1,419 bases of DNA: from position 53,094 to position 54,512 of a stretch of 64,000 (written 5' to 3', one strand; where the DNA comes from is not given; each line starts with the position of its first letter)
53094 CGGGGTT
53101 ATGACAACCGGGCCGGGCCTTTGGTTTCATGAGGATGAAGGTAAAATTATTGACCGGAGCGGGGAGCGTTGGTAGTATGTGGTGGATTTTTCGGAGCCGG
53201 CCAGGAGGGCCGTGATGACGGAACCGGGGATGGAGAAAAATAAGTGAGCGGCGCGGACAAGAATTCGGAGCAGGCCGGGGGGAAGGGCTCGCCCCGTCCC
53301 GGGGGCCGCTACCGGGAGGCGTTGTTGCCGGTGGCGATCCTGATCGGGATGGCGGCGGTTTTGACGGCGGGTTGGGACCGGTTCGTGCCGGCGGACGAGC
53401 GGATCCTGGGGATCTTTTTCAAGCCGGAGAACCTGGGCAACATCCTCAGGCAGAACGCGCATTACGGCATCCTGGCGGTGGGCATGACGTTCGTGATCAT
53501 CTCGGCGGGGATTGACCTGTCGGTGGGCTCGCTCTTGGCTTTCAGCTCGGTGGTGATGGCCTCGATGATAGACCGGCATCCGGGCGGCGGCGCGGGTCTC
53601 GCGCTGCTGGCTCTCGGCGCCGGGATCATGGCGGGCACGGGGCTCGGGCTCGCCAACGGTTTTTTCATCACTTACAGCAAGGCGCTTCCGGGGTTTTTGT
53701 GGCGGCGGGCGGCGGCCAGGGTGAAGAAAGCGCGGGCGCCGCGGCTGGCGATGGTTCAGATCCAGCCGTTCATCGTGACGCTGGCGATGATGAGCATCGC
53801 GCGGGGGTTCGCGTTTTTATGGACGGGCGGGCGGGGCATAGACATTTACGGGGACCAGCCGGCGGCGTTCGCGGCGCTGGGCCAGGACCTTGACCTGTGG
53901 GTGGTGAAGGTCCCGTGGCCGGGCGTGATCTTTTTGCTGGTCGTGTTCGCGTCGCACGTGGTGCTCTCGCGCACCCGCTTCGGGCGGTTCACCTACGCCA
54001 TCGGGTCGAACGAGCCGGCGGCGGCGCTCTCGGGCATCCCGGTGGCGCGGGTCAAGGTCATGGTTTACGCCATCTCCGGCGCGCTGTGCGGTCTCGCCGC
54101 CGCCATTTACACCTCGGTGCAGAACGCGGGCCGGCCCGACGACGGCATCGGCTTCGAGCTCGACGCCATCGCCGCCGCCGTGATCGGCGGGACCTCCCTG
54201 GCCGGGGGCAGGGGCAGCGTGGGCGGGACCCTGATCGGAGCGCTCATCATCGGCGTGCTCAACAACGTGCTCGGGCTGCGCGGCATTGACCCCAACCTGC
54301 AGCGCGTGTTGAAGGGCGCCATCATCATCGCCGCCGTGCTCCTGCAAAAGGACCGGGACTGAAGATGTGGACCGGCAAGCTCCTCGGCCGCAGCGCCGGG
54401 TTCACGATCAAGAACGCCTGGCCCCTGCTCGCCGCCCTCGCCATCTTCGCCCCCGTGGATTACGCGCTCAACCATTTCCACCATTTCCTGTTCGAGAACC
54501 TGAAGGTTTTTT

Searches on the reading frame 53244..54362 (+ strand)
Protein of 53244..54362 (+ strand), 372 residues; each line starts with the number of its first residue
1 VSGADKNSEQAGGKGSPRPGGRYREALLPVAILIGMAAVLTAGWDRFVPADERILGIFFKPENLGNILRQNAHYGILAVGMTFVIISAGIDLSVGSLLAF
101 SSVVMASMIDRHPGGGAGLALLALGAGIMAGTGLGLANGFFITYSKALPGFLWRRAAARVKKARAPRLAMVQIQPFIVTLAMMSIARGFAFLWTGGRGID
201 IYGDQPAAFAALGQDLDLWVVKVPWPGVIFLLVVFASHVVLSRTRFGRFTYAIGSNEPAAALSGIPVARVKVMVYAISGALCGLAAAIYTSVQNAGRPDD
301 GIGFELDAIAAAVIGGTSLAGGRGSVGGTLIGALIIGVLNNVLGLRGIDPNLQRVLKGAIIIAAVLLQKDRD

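Call 52: search_protein_families(library=pfam, proteins=[window:53244-54362:+])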
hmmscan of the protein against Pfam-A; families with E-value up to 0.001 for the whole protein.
window:53244-54362:+ (372 aa): 1 family
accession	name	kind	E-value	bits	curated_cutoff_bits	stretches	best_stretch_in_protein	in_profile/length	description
PF02653.21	BPD_transp_2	-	5e-42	144.3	26.8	2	170-365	79-269/269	Branched-chain amino acid transport system / permease component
